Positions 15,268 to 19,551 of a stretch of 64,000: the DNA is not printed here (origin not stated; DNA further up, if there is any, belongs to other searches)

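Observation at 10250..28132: A 17 kb co-directional cluster next to an IclR regulator mixes heme-c redox proteins, cytochrome c maturation, a kinase/thiolase module and a sulfatase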

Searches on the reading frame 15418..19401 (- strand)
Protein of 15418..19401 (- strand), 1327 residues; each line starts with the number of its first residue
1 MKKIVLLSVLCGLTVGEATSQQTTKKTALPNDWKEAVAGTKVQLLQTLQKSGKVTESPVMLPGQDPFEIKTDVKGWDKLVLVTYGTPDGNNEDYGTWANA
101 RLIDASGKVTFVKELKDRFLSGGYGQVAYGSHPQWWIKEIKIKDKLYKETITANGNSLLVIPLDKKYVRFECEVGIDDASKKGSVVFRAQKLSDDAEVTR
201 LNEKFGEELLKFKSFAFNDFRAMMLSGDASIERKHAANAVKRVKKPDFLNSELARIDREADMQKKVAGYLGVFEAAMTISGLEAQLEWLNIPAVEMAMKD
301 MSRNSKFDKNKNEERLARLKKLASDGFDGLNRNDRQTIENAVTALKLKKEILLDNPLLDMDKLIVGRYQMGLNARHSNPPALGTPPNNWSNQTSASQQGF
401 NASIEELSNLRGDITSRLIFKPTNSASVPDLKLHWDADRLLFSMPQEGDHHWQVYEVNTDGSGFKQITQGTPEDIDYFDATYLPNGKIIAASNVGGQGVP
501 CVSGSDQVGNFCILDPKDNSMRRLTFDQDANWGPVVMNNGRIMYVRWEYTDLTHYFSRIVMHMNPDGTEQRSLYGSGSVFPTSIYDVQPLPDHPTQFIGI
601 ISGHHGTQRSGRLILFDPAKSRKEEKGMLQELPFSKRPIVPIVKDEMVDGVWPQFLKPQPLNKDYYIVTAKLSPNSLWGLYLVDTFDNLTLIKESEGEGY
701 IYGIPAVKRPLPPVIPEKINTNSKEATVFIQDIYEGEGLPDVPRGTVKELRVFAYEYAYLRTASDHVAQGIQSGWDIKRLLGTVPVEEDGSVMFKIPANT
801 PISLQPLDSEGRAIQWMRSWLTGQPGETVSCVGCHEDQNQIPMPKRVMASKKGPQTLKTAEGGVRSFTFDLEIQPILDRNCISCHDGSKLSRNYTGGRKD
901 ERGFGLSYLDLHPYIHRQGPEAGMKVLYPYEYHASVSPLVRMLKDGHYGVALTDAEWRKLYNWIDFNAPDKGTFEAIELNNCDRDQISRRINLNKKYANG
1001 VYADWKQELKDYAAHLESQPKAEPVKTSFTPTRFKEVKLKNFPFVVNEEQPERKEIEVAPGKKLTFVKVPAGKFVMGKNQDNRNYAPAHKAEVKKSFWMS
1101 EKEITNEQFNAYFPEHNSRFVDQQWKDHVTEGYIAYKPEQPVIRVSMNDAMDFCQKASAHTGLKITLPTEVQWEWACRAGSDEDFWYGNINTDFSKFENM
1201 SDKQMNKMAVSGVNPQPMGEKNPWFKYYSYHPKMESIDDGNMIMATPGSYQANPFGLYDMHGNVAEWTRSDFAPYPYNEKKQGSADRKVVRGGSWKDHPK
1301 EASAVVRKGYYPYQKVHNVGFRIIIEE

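Call 4: search_protein_families(library=pfam, proteins=[window:15418-19401:-], max_evalue=0.01)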
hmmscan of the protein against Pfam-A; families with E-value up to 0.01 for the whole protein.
window:15418-19401:- (1327 aa): 3 families
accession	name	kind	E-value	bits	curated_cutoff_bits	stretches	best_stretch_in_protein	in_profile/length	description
PF03781.23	FGE-sulfatase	-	1.3e-42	146.7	23.3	1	1066-1324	5-254/255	Sulfatase-modifying factor enzyme 1-like domain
PF18582.6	HZS_alpha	-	2.4e-39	134.2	26.6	1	745-836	1-98/98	Hydrazine synthase alpha subunit middle domain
PF08305.17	NPCBM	-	1.4e-15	58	23.9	2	53-102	87-136/137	NPCBM/NEW2 domain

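Call 7: find_homologous_proteins(query=window:15418-19401:-, max_evalue=1e-10)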
Query window:15418-19401:- (1327 aa): 159 proteins with E <= 1e-10 among 8000 candidates; the best 120 are listed.
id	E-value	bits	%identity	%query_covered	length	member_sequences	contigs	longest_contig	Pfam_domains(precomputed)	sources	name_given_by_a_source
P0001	0.0e+0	3124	100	100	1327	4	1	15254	PF18582.7,PF08305.18,PF03781.23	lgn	-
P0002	0.0e+0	2432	77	100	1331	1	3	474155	PF18582.7,PF08305.18,PF03781.23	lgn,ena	-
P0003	0.0e+0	2365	74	100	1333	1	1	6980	PF18582.7,PF08305.18,PF03781.23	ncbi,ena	-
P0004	0.0e+0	2205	70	100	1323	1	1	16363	PF18582.7,PF08305.18,PF03781.23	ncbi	ncbi:MAG: SUMF1/EgtB/PvdO family nonheme iron enzyme [Bacteroidales bacterium]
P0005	0.0e+0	1982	63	99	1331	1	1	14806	PF18582.7,PF08305.18,PF03781.23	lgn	-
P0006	0.0e+0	1968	74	83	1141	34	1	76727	PF18582.7,PF03781.23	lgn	-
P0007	0.0e+0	1963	74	83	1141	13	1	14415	PF18582.7,PF03781.23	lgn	-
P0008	0.0e+0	1852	61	100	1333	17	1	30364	PF18582.7,PF03781.23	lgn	-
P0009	0.0e+0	1834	69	83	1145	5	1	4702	PF18582.7,PF03781.23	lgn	-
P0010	0.0e+0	1821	59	100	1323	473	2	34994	PF18582.7,PF08305.18,PF03781.23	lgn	-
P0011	0.0e+0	1816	59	100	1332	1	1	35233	PF18582.7,PF08305.18,PF03781.23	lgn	-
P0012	0.0e+0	1812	58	99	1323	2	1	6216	PF18582.7,PF08305.18,PF03781.23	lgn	-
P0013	0.0e+0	1806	59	100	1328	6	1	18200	PF18582.7,PF08305.18,PF03781.23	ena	-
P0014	0.0e+0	1805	58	100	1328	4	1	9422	PF18582.7,PF08305.18,PF03781.23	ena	-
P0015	0.0e+0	1804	59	100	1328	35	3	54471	PF18582.7,PF08305.18,PF03781.23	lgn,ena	-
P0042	0.0e+0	1673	55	98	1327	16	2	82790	PF18582.7,PF08305.18,PF03781.23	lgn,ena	-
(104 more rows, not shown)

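Call 12: find_related_loci(query=A1, collection=genome_contigs, flank=10000)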
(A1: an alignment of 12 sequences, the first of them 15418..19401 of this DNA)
Query A1 (1327 aa) in genome_contigs; peptide patterns used: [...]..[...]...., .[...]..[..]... (x = any residue, [..] = any of these).
599 stretches matched a pattern (row limit reached: there are more); 576 encode a relative of the query (tblastn E <= 1e-3); the best 80 are kept; 80 distinct loci.
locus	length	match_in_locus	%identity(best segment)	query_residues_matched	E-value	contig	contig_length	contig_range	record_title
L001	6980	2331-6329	74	1-1327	0e+0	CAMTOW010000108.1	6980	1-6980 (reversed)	MAG TPA_asm: uncultured Bacteroidales bacterium isolate SRR7610125_bin.4_metaWRAP_v1.3_MAG genome assembly, contig: ERZ1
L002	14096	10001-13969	70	1-1327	0e+0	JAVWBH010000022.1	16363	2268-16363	MAG: Bacteroidales bacterium isolate CGS10Y4-bin28 NODE_2990_length_16363_cov_4.708609, whole genome shotgun sequence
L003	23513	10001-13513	70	169-1327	0e+0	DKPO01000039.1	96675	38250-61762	MAG TPA_asm: Porphyromonadaceae bacterium UBA7332 UBA7332_contig_665, whole genome shotgun sequence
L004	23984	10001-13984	58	2-1327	0e+0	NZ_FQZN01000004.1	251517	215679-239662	Bacteroides stercorirosoris strain DSM 26884, whole genome shotgun sequence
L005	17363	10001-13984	58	2-1327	0e+0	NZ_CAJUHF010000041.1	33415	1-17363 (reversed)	MAG: uncultured Bacteroides sp. isolate MGBC143234, whole genome shotgun sequence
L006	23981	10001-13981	58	2-1327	0e+0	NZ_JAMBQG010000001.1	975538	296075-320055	Parabacteroides leei strain GYB001 1, whole genome shotgun sequence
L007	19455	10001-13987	57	2-1327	0e+0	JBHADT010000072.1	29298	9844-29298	MAG: Bacteroides sp. isolate Meta-D_MAG_56 Meta-D__194281, whole genome shotgun sequence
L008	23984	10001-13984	58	2-1327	0e+0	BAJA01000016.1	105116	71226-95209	Bacteroides nordii WAL 11050 = JCM 12987 DNA, contig: JCM12987.contig00016, whole genome shotgun sequence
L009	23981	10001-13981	58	2-1327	0e+0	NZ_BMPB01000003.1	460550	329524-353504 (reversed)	Parabacteroides faecis strain JCM 18682 sequence03, whole genome shotgun sequence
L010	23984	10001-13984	59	2-1327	0e+0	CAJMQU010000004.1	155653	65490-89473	TPA_asm: uncultured bacterium isolate ERR1600740-bin.4 genome assembly, contig: NODE_97_length_155653_cov_10.094211, who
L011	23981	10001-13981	58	2-1327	0e+0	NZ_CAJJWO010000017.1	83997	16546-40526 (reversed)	MAG: uncultured Parabacteroides sp. isolate ERR260169-bin.9, whole genome shotgun sequence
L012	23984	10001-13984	58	2-1327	0e+0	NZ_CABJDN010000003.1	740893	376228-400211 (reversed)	Bacteroides intestinalis isolate MGYG-HGUT-00211, whole genome shotgun sequence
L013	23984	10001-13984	58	2-1327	0e+0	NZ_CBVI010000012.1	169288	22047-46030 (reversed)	Bacteroides timonensis isolate AP1, whole genome shotgun sequence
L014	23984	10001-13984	58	2-1327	0e+0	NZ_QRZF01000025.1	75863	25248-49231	Bacteroides intestinalis strain AF14-32 AF14-32.Scaf25, whole genome shotgun sequence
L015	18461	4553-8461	59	26-1327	0e+0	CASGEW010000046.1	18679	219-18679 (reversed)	uncultured Bacteroidales bacterium isolate O35_L1_319319_idba_bin.174 genome assembly, contig: O35_L1_319319_idba_bin.17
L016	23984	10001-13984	58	2-1327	0e+0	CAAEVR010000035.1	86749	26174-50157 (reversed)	MAG TPA_asm: uncultured Bacteroides sp., isolate HGM04657, WGS project CAAEVR010000000 data, contig: ERS608613_38_k95_16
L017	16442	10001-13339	66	218-1327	0e+0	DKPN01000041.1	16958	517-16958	MAG TPA_asm: Bacteroides sp. UBA7333 UBA7333_contig_11805, whole genome shotgun sequence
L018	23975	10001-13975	56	3-1327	0e+0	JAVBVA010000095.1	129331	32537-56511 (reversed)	MAG: Bacteroides sp. isolate EPI_MAG_00296 c_000000218560, whole genome shotgun sequence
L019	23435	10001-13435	63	192-1327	0e+0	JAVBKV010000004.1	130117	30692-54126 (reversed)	MAG: Bacteroidales bacterium isolate EPI_MAG_00006 c_000000954127, whole genome shotgun sequence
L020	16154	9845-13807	55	7-1327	0e+0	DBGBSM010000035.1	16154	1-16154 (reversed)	MAG TPA_asm: Parabacteroides sp. isolate MAG9113 contig35, whole genome shotgun sequence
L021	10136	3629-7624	54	1-1327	0e+0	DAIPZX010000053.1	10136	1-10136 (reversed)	MAG TPA_asm: Massilibacteroides sp. isolate CTOTU14816 NODE_1421_length_10136_cov_9.152961, whole genome shotgun sequenc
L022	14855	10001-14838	60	176-1327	0e+0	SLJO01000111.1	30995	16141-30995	MAG: Bacteroidales bacterium isolate CSSed165cm_240 CSSed16-5cm-2272, whole genome shotgun sequence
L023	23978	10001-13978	55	1-1327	0e+0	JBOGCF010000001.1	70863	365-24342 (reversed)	MAG: Tannerellaceae bacterium isolate WFFMC_MAG_403 k139_7835_flag=1_multi=25.9859_len=70863, whole genome shotgun seque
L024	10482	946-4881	54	23-1327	0e+0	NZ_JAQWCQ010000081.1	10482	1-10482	MAG: Massilibacteroides sp. isolate STF2_31 NODE_19166_length_10482_cov_6.906712_Sandtown_F2, whole genome shotgun seque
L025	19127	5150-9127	55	1-1327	0e+0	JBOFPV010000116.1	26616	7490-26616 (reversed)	MAG: Tannerellaceae bacterium isolate WFFMC_MAG_227 k139_648520_flag=0_multi=7.0000_len=26616, whole genome shotgun sequ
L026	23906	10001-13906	55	33-1327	0e+0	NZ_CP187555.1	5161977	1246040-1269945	Parabacteroides sp. ASD2025 chromosome, complete genome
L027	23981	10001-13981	54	4-1327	0e+0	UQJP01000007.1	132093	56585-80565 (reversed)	uncultured Odoribacter sp. isolate UMGS346 genome assembly, contig: NODE_56_length_132093_cov_9.50961, whole genome shot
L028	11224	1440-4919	61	175-1327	0e+0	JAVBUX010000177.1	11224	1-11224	MAG: Bacteroidales bacterium isolate EPI_MAG_00292 c_000010755474, whole genome shotgun sequence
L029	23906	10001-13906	55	33-1327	0e+0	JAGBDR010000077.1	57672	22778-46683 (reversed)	MAG: Parabacteroides sp. isolate RGIG9024 Water_deer_Rectum-4__c2913, whole genome shotgun sequence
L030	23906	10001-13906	55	33-1327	0e+0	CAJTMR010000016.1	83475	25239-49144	MAG TPA_asm: uncultured Parabacteroides sp. isolate MGBC100138 genome assembly, contig: MGBC100138.16, whole genome shot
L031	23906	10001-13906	54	33-1327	0e+0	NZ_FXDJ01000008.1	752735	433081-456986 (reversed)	Massilibacteroides vaginae strain MV12, whole genome shotgun sequence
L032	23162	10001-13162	65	276-1327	0e+0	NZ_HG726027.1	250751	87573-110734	Bacteroides neonati strain MS4, whole genome shotgun sequence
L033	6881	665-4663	54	2-1327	0e+0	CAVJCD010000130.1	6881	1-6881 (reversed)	Tannerellaceae bacterium isolate H07616-L1_cleanbin_000060 genome assembly, contig: Spades_H07616-L1_contig_7787, whole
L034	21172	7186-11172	53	1-1327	0e+0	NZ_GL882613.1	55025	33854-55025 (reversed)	Bacteroides fluxus YIT 12057 Scfld12, whole genome shotgun sequence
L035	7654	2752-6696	53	15-1327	0e+0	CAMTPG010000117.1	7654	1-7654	MAG TPA_asm: uncultured Parabacteroides sp. isolate SRR7610133_bin.1_metaWRAP_v1.3_MAG genome assembly, contig: ERZ14188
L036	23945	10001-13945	55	20-1327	0e+0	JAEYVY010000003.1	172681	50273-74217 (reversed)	MAG: Bacteroidetes bacterium isolate OH_CBlB_243 k127_2153790, whole genome shotgun sequence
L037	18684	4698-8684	53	1-1327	0e+0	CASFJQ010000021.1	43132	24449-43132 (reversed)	uncultured Parabacteroides sp. isolate T20_L4_324324_idba_bin.13 genome assembly, contig: T20_L4_324324_idba_bin.13.fa_s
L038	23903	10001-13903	54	33-1327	0e+0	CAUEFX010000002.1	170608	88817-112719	MAG TPA_asm: uncultured Bacteroides sp. isolate SRR17382081_bin.33_MetaWRAP_v1.3_MAG genome assembly, contig: ERZ1870787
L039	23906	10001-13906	54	33-1327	0e+0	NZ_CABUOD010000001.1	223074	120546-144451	MAG: uncultured Parabacteroides sp. isolate MGYG-HGUT-04180, whole genome shotgun sequence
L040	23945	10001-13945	54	15-1327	0e+0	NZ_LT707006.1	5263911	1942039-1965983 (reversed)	Bacteroides bouchesdurhonensis strain Marseille-P2653T, whole genome shotgun sequence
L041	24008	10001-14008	54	1-1327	0e+0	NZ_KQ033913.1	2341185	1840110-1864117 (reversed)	Parabacteroides goldsteinii DSM 19448 = WAL 12034 strain DSM 19448 aczIT-supercont1.2, whole genome shotgun sequence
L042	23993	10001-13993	53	1-1327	0e+0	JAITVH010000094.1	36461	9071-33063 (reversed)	MAG: Prevotella sp. isolate TD116_bin30 k119_701605, whole genome shotgun sequence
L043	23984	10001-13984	54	5-1327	0e+0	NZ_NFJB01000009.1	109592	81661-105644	Parabacteroides sp. An277 An277_contig_9, whole genome shotgun sequence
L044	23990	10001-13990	53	1-1327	0e+0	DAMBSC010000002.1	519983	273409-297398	MAG TPA_asm: Tannerellaceae bacterium isolate CTOTU49203 NODE_6_length_519983_cov_6.958300, whole genome shotgun sequenc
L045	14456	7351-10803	60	192-1327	0e+0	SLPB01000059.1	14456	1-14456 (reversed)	MAG: Bacteroidales bacterium isolate CSSed165cm_477 CSSed16-5cm-12938, whole genome shotgun sequence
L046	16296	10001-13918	54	31-1327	0e+0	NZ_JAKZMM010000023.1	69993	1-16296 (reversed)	Parabacteroides faecalis strain AGMB00274 contig00023, whole genome shotgun sequence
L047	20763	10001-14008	54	1-1327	0e+0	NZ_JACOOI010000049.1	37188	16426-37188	Parabacteroides segnis strain BX2 BX2_ctg049, whole genome shotgun sequence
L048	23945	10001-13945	54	15-1327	0e+0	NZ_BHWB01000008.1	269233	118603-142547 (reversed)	Bacteroides faecalis strain KCTC 15687 Contigs08, whole genome shotgun sequence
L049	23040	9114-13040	54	25-1327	0e+0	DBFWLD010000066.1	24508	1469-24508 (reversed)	MAG TPA_asm: Tannerellaceae bacterium isolate MAG7872 contig66, whole genome shotgun sequence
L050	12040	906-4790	54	40-1327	0e+0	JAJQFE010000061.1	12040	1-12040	MAG: Tannerellaceae bacterium isolate MO.1_2 NODE_473_length_12040_cov_12.224948, whole genome shotgun sequence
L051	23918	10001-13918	54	31-1327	0e+0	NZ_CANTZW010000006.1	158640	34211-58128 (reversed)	MAG: uncultured Parabacteroides sp. isolate chick01__bin1 chick01__NODE_19_length_158640_cov_12.399641, whole genome sho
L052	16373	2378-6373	53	1-1327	0e+0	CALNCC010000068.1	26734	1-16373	MAG TPA_asm: uncultured Dysgonomonas sp. isolate SRR1561996_bin.150_CONCOCT_v1.1_MAG genome assembly, contig: ERZ724032.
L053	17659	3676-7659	54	5-1327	0e+0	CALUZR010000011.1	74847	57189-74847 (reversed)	MAG: uncultured Parabacteroides sp. isolate BRZ_KC__bin45 genome assembly, contig: BRZ_KC__NODE_451_length_74847_cov_7.0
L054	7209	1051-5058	53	1-1327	0e+0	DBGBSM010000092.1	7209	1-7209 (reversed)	MAG TPA_asm: Parabacteroides sp. isolate MAG9113 contig92, whole genome shotgun sequence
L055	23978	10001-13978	54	2-1327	0e+0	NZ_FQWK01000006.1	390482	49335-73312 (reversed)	Bacteroides clarus YIT 12056, whole genome shotgun sequence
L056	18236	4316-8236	54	33-1327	0e+0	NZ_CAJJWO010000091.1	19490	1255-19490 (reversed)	MAG: uncultured Parabacteroides sp. isolate ERR260169-bin.9, whole genome shotgun sequence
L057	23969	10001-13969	54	11-1327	0e+0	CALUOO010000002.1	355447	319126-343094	MAG: uncultured Bacteroides sp. isolate BRZ_CG__bin27 genome assembly, contig: BRZ_CG__NODE_11_length_355447_cov_26.7500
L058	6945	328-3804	61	183-1327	0e+0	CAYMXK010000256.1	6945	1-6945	MAG TPA_asm: uncultured Prolixibacteraceae bacterium isolate SRP319275_co1_92 genome assembly, contig: NODE_15052_length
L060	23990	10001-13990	52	1-1327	0e+0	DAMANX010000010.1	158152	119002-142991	MAG TPA_asm: Tannerellaceae bacterium isolate CTOTU48332 NODE_35_length_158152_cov_9.166600, whole genome shotgun sequen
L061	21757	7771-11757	53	1-1327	0e+0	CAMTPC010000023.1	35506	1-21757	MAG TPA_asm: uncultured Bacteroides sp. isolate SRR7610115_bin.3_metaWRAP_v1.3_MAG genome assembly, contig: ERZ14021373.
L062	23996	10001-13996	54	5-1327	0e+0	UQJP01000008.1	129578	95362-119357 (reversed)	uncultured Odoribacter sp. isolate UMGS346 genome assembly, contig: NODE_60_length_129578_cov_8.96759, whole genome shot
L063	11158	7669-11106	60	192-1327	0e+0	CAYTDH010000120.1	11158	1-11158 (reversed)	MAG TPA_asm: uncultured Tangfeifania sp. isolate SRP332253_co1_174 genome assembly, contig: NODE_9861_length_11158_cov_5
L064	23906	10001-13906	55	33-1327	0e+0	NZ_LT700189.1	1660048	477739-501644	Parabacteroides massiliensis strain SN4, whole genome shotgun sequence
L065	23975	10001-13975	53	4-1327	0e+0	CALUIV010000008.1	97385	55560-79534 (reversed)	MAG: uncultured Paraprevotella sp. isolate BRZ_RR__bin61 genome assembly, contig: BRZ_RR__NODE_217_length_97385_cov_35.6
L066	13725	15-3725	55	98-1327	0e+0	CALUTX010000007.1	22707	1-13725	MAG: uncultured Parabacteroides sp. isolate BRZ_M__bin56 genome assembly, contig: BRZ_M__NODE_4601_length_22707_cov_4.05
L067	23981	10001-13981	52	1-1327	0e+0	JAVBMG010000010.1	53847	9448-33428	MAG: Opitutales bacterium isolate EPI_MAG_00044 c_000004425040, whole genome shotgun sequence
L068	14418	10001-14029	53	7-1327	0e+0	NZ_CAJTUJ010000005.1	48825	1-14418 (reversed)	MAG: uncultured Rikenella sp. isolate MGBC105593, whole genome shotgun sequence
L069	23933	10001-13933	53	25-1327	0e+0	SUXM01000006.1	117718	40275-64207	MAG: Parabacteroides distasonis isolate SIG124 NODE_3708_length_117718_cov_3.908496, whole genome shotgun sequence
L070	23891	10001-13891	53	50-1327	0e+0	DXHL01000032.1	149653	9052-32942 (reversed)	MAG TPA_asm: Candidatus Rikenella faecigallinarum isolate ChiBcec15-1070 ChiBcec15__C119025_L149653_SAMN08010102, whole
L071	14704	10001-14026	53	7-1327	0e+0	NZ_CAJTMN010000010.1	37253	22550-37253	MAG: uncultured Rikenella sp. isolate MGBC100019, whole genome shotgun sequence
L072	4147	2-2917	68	364-1327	0e+0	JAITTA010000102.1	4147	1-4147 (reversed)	MAG: Dysgonamonadaceae bacterium isolate Rs511_bin31 k119_95242, whole genome shotgun sequence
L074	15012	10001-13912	53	44-1327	0e+0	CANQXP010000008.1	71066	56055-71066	MAG: uncultured Rikenella sp. isolate Lapin-016__bin32 genome assembly, contig: Lapin-016__NODE_336_length_71066_cov_4.8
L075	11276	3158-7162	53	4-1327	0e+0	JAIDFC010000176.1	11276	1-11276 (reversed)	MAG: Rikenella sp. isolate SC0320_S5_12 SC0320_S5_12_contig_176, whole genome shotgun sequence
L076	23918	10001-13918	54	44-1327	0e+0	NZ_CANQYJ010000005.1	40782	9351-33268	MAG: uncultured Rikenella sp. isolate Lapin-015__bin72 Lapin-015__NODE_739_length_40782_cov_5.434738, whole genome shotg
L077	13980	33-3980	52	13-1327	0e+0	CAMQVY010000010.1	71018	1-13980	MAG TPA_asm: uncultured Rikenellaceae bacterium isolate ERR3139988_bin.11_metaWRAP_v1.3_MAG genome assembly, contig: ERZ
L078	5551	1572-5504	52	25-1327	0e+0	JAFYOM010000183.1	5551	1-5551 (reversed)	MAG: Parabacteroides sp. isolate RGIG7277 Water_buffalos_Cecum-4__c375763, whole genome shotgun sequence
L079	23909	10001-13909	52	33-1327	0e+0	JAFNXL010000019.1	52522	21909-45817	MAG: Bacteroidaceae bacterium isolate RGIG211 Dairy_cattle_Cecum-5__c168, whole genome shotgun sequence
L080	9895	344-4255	54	44-1327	0e+0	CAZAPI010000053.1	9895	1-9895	MAG TPA_asm: uncultured Rikenella sp. isolate SRP225648_co1_970 genome assembly, contig: NODE_17629_length_9895_cov_5.52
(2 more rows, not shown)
